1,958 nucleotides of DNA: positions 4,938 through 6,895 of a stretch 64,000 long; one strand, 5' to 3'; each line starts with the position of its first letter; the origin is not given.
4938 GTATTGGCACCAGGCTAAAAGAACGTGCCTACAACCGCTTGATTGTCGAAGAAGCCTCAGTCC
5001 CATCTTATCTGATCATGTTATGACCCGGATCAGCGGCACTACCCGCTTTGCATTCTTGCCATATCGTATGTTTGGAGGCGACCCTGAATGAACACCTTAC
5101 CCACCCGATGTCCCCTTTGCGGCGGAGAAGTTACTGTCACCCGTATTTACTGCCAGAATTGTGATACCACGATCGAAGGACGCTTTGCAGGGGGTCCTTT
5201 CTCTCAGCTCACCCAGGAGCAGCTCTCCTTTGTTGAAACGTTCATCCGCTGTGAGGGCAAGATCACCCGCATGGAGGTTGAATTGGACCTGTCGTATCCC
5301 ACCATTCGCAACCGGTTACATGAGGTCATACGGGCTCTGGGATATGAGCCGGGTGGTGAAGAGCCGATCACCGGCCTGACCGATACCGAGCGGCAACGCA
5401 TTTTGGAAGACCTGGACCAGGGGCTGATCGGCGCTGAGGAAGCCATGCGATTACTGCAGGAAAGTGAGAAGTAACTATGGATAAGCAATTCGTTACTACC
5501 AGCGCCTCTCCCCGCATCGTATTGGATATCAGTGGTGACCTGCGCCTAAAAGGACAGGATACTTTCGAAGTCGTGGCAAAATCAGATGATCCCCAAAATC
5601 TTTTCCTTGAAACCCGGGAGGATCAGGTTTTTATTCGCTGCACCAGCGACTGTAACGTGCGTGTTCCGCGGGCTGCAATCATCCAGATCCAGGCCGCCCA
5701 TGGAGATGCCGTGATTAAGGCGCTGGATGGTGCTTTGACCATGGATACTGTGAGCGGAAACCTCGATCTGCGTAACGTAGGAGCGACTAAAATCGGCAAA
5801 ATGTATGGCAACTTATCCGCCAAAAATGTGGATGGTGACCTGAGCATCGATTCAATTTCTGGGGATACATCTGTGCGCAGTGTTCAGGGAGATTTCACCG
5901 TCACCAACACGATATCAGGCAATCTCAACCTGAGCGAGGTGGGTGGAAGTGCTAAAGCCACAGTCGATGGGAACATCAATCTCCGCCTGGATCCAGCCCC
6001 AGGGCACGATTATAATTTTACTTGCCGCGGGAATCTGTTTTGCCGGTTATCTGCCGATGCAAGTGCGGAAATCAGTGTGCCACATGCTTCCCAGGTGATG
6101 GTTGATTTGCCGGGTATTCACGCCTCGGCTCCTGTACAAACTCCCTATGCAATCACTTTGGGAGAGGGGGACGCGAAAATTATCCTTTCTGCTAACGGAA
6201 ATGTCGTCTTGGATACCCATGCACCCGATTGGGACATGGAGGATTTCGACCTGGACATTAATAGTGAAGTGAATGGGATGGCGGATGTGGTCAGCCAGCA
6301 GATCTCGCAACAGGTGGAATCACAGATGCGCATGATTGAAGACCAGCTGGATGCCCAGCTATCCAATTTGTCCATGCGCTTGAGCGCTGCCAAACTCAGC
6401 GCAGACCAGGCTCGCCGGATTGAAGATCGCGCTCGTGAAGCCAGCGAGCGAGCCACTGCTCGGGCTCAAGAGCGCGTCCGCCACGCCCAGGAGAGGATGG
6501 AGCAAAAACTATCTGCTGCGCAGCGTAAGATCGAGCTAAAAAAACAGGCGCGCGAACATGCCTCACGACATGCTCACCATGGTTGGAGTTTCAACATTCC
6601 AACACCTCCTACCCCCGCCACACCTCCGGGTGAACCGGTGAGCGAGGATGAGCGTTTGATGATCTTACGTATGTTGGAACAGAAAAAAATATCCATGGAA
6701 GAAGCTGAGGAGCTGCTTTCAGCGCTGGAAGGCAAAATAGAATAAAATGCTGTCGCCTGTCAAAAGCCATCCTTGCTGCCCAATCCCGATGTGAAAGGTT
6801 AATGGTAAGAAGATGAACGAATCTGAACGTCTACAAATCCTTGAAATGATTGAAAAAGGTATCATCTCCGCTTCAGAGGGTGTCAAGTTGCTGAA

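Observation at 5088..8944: Five consecutive genes all carry the same ~25-aa helical motif, at the C-terminus in three and the N-terminus in two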

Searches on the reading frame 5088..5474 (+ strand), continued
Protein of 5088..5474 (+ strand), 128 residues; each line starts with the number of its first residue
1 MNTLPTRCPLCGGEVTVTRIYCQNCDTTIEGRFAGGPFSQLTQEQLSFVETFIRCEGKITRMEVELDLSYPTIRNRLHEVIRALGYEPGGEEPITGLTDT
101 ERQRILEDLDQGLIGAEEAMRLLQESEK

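Call 74: search_dna_similar(query=window:5088-5471:+, collection=plasmids, mode=protein, max_evalue=0.001, max_rows=25)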
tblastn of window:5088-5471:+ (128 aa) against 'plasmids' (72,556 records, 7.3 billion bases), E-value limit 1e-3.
Records with a match: 12; places in all: 12; records where one place covers at least 80% of the query: 5.
Best place of each record, by identity: <60% 12.
By first word of the organism name: Paraclostridium 3; Halocatena 2; Niallia 1; Legionella 1; Embleya 1; Haloarcula 1; Halorientalis 1; Phocaeicola 1; Lactiplantibacillus 1.
By predicted mobility (MOB-suite, as given by PLSDB): non-mobilizable 10; mobilizable 2.
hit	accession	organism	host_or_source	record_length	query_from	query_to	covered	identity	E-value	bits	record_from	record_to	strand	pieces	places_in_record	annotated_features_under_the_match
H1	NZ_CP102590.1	Niallia taxi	-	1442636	4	124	95%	39.7%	4e-24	102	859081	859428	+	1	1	none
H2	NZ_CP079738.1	Paraclostridium bifermentans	whole organism,soil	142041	6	120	90%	38.3%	3e-20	92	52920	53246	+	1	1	DUF2089 domain-containing protein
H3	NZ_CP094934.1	Paraclostridium bifermentans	Homo sapiens,feces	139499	6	120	90%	37.4%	2e-20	92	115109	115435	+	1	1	DUF2089 domain-containing protein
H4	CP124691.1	Paraclostridium bifermentans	Whole organism,peat soil sample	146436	6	120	90%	37.4%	2e-20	92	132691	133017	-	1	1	DUF2089 domain-containing protein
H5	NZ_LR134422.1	Legionella adelaidensis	environmental,Cooling tower water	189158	1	124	97%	34.4%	1e-15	79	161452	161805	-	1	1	DUF2089 family protein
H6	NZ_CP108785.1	Embleya sp. NBC_00888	-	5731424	12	113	80%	31.4%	5e-7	54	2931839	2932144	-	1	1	none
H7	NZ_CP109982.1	Halocatena marina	cell cuture,Qidong intertidal zone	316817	8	104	76%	29.9%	8e-4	45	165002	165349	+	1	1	none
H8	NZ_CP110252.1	Halocatena marina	cell cuture,Rudong intertidal zone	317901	8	104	76%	29.9%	8e-4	45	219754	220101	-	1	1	none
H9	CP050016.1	Haloarcula sp. JP-L23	-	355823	8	84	60%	36.4%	8e-5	47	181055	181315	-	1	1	IS1595 family transposase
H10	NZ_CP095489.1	Halorientalis marina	cell culture,salt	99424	8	84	60%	36.4%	2e-4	46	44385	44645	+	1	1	IS1595 family transposase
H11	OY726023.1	Phocaeicola massiliensis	-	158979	4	84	63%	32.1%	4e-9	60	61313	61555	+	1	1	record has no annotation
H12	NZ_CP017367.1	Lactiplantibacillus plantarum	cell culture,palm wine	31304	26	85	47%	36.7%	7e-6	51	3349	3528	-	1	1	DUF2089 domain-containing protein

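Call 76: get_annotated_region(hit=H2, flank=6000)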
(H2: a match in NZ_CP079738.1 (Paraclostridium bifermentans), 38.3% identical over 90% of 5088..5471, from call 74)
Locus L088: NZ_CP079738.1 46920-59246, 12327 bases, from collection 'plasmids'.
description: Paraclostridium bifermentans strain DSM 14991 plasmid unnamed1, complete sequence
organism: Paraclostridium bifermentans (NCBI taxid 1490)
taxonomy: Bacteria; Bacillota; Clostridia; Peptostreptococcales; Peptostreptococcaceae; Paraclostridium; Paraclostridium bifermentans
host: -; source: whole organism,soil; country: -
typing (MOB-suite, as given by PLSDB): non-mobilizable
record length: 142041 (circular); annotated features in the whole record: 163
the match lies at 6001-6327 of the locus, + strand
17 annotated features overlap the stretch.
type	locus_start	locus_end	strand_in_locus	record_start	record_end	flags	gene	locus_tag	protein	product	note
CDS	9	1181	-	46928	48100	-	-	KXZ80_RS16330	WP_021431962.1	MFS transporter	GO:0055085 - transmembrane transport [Evidence IEA]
CDS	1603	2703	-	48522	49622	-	-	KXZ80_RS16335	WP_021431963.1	replication initiation protein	GO:0006270 - DNA replication initiation [Evidence IEA]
CDS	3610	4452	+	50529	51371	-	-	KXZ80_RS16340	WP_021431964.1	GNAT family N-acetyltransferase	-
CDS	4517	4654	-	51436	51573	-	-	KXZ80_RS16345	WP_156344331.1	hypothetical protein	-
CDS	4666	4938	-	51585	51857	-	-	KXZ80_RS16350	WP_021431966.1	hypothetical protein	-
CDS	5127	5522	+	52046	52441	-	-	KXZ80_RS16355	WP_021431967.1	hypothetical protein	-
CDS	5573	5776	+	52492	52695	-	-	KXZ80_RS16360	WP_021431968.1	hypothetical protein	-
CDS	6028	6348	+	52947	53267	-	-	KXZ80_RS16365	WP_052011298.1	DUF2089 domain-containing protein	-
CDS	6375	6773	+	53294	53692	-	-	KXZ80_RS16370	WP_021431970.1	hypothetical protein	-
CDS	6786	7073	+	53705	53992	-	-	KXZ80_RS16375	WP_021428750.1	hypothetical protein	-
CDS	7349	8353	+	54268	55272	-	-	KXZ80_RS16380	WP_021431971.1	rod shape-determining protein MreB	-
CDS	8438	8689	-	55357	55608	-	-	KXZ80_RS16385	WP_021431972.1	dihydroxyacetone kinase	-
CDS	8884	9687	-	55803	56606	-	-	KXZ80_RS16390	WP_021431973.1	hypothetical protein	-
CDS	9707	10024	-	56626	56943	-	-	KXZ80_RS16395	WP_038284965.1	PadR family transcriptional regulator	-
CDS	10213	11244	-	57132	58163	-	-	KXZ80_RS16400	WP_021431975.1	DUF4179 domain-containing protein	-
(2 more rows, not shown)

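Call 77: get_annotated_region(hit=H1, flank=5000)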
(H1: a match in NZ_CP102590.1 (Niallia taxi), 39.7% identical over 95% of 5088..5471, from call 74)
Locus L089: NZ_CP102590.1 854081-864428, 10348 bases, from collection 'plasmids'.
description: Niallia taxi strain NBC_Nia plasmid pMEGANia, complete sequence
organism: Niallia taxi (NCBI taxid 2499688)
taxonomy: Bacteria; Bacillota; Bacilli; Bacillales; Bacillaceae; Niallia; Niallia taxi
host: -; source: -; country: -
typing (MOB-suite, as given by PLSDB): non-mobilizable
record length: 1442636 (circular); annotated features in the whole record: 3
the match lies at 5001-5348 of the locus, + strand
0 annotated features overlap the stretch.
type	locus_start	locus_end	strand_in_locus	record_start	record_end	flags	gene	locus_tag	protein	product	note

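Call 78: get_annotated_region(hit=H5, flank=5000)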
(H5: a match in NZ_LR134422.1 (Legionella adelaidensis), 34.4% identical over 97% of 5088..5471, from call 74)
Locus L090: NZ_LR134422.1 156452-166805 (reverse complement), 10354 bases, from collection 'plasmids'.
description: Legionella adelaidensis strain NCTC12735 plasmid 13, complete sequence
organism: Legionella adelaidensis (NCBI taxid 45056)
taxonomy: Bacteria; Pseudomonadota; Gammaproteobacteria; Legionellales; Legionellaceae; Legionella; Legionella adelaidensis
host: -; source: environmental,Cooling tower water; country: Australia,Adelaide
typing (MOB-suite, as given by PLSDB): non-mobilizable
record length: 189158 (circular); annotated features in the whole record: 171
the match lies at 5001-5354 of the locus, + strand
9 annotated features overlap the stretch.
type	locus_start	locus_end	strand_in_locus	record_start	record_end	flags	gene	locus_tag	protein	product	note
CDS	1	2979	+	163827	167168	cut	-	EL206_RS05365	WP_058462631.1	hypothetical protein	-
CDS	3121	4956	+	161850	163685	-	-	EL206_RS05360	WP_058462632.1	SbmA/BacA-like family transporter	GO:0015833 - peptide transport [Evidence IEA]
CDS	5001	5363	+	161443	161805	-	-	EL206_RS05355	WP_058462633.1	DUF2089 family protein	-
CDS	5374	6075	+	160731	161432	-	-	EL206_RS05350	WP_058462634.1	hypothetical protein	-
CDS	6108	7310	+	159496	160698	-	-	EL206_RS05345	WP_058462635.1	hypothetical protein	-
CDS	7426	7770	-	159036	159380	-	-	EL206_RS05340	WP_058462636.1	hypothetical protein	-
CDS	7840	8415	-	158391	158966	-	-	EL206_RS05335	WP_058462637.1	PAS and helix-turn-helix domain-containing protein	GO:0006355 - regulation of DNA-templated transcription [Evidence IEA]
CDS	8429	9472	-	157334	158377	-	-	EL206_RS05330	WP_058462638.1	aminoglycoside phosphotransferase family protein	GO:0016310 - phosphorylation [Evidence IEA]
CDS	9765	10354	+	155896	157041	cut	-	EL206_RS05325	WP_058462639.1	hypothetical protein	-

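Call 80: search_protein_families(library=pfam, proteins=[L090:5001-5360:+, L090:5374-6072:+, L090:6108-7307:+, L088:5986-6345:+, L088:6366-6770:+, L088:6777-7070:+, L089:4989-5360:+, L089:5364-5750:+, L089:5746-6024:+, L089:8299-9471:+], max_evalue=0.05)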
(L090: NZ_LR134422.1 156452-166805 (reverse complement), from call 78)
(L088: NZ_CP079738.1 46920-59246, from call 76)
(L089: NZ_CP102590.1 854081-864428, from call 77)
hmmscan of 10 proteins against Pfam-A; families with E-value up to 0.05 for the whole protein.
L090:5001-5360:+ (120 aa): 5 families
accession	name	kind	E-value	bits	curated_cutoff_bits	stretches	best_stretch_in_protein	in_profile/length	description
PF09862.15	DUF2089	-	3.4e-17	62.3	33.4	1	42-86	1-45/47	Domain of unknown function (DUF2089)-HTH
PF22747.2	Zn_ribbon_DUF2089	-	1.9e-06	28.3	27.6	1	8-37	1-29/32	DUF2089 zinc ribbon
PF22746.1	SHOCT-like_DUF2089-C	-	0.00024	21.1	27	1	97-120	4-27/32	SHOCT-like domain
PF13556.12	HTH_30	-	0.0025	18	27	1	53-83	8-38/59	PucR C-terminal helix-turn-helix domain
PF13719.11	Zn_ribbon_5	-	0.009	16.2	29.3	0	20-30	2-12/37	zinc-ribbon domain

L090:5374-6072:+ (233 aa): 2 families
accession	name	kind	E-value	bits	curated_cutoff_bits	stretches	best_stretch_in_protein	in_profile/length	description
PF04893.22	Yip1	-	3.9e-05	24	28.6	1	42-220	3-165/173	Yip1 domain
PF04819.17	DUF716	-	0.02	14.9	25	0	179-223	3-47/138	Family of unknown function (DUF716)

L090:6108-7307:+ (400 aa): 2 families
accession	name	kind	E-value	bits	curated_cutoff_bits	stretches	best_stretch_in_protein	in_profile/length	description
PF20993.2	CENPH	-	0.0022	18.6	27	1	146-203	87-145/175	CENPH protein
PF13094.11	CENP-Q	-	0.0049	17.5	28.5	1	112-194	87-161/162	CENP-Q, a CENPA-CAD centromere complex subunit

L088:5986-6345:+ (120 aa): 5 families
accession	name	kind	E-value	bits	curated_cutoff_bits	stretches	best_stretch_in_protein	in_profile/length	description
PF09862.15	DUF2089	-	8.6e-24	83.4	33.4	1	41-86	1-46/47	Domain of unknown function (DUF2089)-HTH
PF22747.2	Zn_ribbon_DUF2089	-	4.5e-14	52.7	27.6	1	8-38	1-31/32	DUF2089 zinc ribbon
PF22746.1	SHOCT-like_DUF2089-C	-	1.3e-06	28.2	27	1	95-120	2-27/32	SHOCT-like domain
PF13556.12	HTH_30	-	0.00012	22.3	27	1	47-89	3-45/59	PucR C-terminal helix-turn-helix domain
PF02954.25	HTH_8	-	0.01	16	22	1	54-79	16-41/42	Bacterial regulatory protein, Fis family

L088:6366-6770:+ (135 aa): 4 families
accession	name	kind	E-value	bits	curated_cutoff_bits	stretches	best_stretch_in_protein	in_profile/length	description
PF22746.1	SHOCT-like_DUF2089-C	-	2.3e-12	46.5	27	1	5-34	1-30/32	SHOCT-like domain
PF00467.35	KOW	-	0.00022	21.3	22.3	1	112-133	11-32/32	KOW motif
PF20155.4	TMP_3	-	0.0026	17.9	41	1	10-44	136-170/192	Tape measure protein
PF01320.23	Colicin_Pyocin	-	0.0097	16.4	21.2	1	19-72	8-60/82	Colicin immunity protein / pyocin immunity protein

L088:6777-7070:+ (98 aa): 0 families

L089:4989-5360:+ (124 aa): 6 families
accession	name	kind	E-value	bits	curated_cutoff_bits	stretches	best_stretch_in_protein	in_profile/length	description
PF09862.15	DUF2089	-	7.5e-25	86.8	33.4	1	42-87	1-46/47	Domain of unknown function (DUF2089)-HTH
PF22747.2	Zn_ribbon_DUF2089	-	2e-15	57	27.6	1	9-40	1-32/32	DUF2089 zinc ribbon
PF13556.12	HTH_30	-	0.00042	20.5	27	1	49-90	4-45/59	PucR C-terminal helix-turn-helix domain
PF22746.1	SHOCT-like_DUF2089-C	-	0.0017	18.3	27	1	97-116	2-21/32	SHOCT-like domain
PF23146.2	Zf_IFT144_1st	-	0.013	15.8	27.5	1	7-26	5-24/25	IFT144, first zinc finger domain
PF02954.25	HTH_8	-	0.048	13.8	22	0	55-79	16-40/42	Bacterial regulatory protein, Fis family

L089:5364-5750:+ (129 aa): 1 family
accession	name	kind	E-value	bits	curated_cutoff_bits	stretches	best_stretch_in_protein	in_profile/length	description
PF22746.1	SHOCT-like_DUF2089-C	-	5.2e-08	32.7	27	1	3-32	1-30/32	SHOCT-like domain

L089:5746-6024:+ (93 aa): 0 families

L089:8299-9471:+ (391 aa): 1 family
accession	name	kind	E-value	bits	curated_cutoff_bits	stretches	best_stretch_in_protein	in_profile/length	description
PF07690.21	MFS_1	-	4.4e-39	134.8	33.4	2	12-322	1-324/347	Major Facilitator Superfamily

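Call 85: get_annotated_region(hit=H12, flank=4000)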
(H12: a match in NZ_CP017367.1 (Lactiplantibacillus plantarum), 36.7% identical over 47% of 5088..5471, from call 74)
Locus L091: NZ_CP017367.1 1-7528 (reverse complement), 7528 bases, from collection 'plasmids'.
description: Lactiplantibacillus plantarum strain TMW 1.277 plasmid pL1277-4, complete sequence
organism: Lactiplantibacillus plantarum (NCBI taxid 1590)
taxonomy: Bacteria; Bacillota; Bacilli; Lactobacillales; Lactobacillaceae; Lactiplantibacillus; Lactiplantibacillus plantarum
host: -; source: cell culture,palm wine; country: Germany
typing (MOB-suite, as given by PLSDB): mobilizable; replicon rep_cluster_1880; relaxase MOBP,MOBQ
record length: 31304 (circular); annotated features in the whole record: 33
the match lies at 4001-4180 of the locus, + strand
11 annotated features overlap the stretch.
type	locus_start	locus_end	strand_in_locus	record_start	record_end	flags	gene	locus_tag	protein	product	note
CDS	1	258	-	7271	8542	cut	-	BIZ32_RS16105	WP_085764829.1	polysaccharide deacetylase family protein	GO:0005975 - carbohydrate metabolic process [Evidence IEA]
CDS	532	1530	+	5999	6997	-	-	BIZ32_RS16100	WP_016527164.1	IS30 family transposase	-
CDS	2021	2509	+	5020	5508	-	-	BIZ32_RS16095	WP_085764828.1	hypothetical protein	-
CDS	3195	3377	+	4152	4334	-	-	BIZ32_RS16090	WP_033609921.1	hypothetical protein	-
CDS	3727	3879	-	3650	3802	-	-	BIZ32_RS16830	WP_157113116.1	aureocin A53 family class IId bacteriocin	-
CDS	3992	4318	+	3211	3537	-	-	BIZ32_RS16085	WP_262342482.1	DUF2089 domain-containing protein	-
CDS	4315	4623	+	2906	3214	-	-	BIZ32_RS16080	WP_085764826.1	hypothetical protein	-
CDS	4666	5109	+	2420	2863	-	-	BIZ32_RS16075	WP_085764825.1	hypothetical protein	-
CDS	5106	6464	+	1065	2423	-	-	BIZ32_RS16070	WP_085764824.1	PH domain-containing protein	-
CDS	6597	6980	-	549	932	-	-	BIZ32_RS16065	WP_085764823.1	YxeA family protein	-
CDS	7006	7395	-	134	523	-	-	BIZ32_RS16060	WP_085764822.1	hypothetical protein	-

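Call 86: get_annotated_region(hit=H11, flank=4000)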
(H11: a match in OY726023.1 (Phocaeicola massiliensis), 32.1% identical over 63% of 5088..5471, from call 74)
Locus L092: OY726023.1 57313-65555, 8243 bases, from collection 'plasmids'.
description: Phocaeicola massiliensis strain Bacteroides massiliensis TSDC17.2-1.1 genome assembly, plasmid: 49
organism: Phocaeicola massiliensis (NCBI taxid 204516)
taxonomy: Bacteria; Bacteroidota; Bacteroidia; Bacteroidales; Bacteroidaceae; Phocaeicola; Phocaeicola massiliensis
host: -; source: -; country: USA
typing (MOB-suite, as given by PLSDB): non-mobilizable
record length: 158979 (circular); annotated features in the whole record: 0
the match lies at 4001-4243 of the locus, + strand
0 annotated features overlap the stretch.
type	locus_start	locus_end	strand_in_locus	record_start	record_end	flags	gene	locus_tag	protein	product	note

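Call 87: get_annotated_region(hit=H6, flank=4000)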
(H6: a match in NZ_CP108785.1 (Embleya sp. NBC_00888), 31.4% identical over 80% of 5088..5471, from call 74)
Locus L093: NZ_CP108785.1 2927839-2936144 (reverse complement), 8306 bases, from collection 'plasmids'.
description: Embleya sp. NBC_00888 plasmid unnamed1, complete sequence
organism: Embleya sp. NBC_00888 (NCBI taxid 2975960)
taxonomy: Bacteria; Actinomycetota; Actinomycetes; Kitasatosporales; Streptomycetaceae; Embleya; Embleya sp. NBC 00888
host: -; source: -; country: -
typing (MOB-suite, as given by PLSDB): mobilizable; relaxase MOBP
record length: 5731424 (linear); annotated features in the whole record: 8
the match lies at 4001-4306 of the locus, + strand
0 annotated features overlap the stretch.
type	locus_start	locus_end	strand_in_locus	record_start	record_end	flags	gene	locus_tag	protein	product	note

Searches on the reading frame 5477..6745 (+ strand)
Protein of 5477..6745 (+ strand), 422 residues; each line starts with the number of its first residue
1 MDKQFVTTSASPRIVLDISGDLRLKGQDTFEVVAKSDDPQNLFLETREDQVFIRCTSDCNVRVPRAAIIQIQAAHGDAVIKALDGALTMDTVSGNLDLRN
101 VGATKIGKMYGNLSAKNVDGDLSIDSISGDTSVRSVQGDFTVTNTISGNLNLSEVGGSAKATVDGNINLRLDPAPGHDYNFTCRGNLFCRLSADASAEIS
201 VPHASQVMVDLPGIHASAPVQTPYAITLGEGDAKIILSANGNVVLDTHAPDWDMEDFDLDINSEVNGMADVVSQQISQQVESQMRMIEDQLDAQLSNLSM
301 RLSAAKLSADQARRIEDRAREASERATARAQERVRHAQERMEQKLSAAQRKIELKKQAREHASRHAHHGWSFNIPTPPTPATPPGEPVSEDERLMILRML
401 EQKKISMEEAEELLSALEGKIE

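Call 3: search_protein_families(library=pfam, proteins=[window:5477-6745:+], max_evalue=0.1)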
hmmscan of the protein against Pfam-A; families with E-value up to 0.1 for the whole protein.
window:5477-6745:+ (422 aa): 4 families
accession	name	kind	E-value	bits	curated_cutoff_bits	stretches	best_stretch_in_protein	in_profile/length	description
PF22746.1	SHOCT-like_DUF2089-C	-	1.3e-07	31.4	27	1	391-420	1-30/32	SHOCT-like domain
PF13349.12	DUF4097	-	0.00045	20.1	22.9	1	61-169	70-199/247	Toastrack DUF4097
PF02601.20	Exonuc_VII_L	-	0.062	13.2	35.9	1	273-364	142-233/315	Exonuclease VII, large subunit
PF21769.2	vRNAP_dom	-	0.072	13.9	27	0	226-361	7-136/145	Virion DNA-directed RNA polymerase domain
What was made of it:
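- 5477..6745 (+): P2: N-terminal Toastrack (DUF4097-like) beta-helix, a long charged helical region (~aa 265-365), a Pro-rich linker and a C-terminal SHOCT-like hairpin (nt 6650-6727). No TM segment. PF13349 20.1 bits (below cut-off) and PF22746 31.4 bits (call 3).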

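Call 4: search_protein_families(library=ncbifam, proteins=[window:5477-6745:+], max_evalue=0.1)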
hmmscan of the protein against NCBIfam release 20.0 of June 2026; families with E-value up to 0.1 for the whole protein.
window:5477-6745:+ (422 aa): 6 families
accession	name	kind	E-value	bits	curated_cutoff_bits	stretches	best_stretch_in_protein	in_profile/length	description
NF049997.1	LiaG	equivalog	2e-05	23.9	285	1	69-171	120-231/286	LiaG family protein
NF000584.1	PRK00009.1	equivalog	0.00049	18.3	815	1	270-363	254-347/898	phosphoenolpyruvate carboxylase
TIGR02794.1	tolA_full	equivalog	0.0058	15.9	59.45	1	288-363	88-172/362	cell envelope integrity protein TolA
NF033441.0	BREX_BrxC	hypoth_equivalog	0.012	13.9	400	1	264-418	1024-1169/1173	BREX system P-loop protein BrxC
NF047516.1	LA_3659_fam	equivalog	0.094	12.3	36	0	261-333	139-212/221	LA_3659 family protein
NF047514.1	SpiroCoCo_N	equivalog_domain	0.094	12.3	75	0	261-333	139-212/221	SpiroCoCo family coiled-coil protein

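Call 73: search_protein_families(library=padloc, proteins=[window:5477-6745:+], max_evalue=0.01)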
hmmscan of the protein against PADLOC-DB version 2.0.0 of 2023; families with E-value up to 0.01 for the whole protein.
window:5477-6745:+ (422 aa): 1 family
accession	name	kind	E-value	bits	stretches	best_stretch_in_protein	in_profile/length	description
PDLC02471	BrxC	-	0.00086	15.5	1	259-415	1018-1171/1190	BrxC-PglY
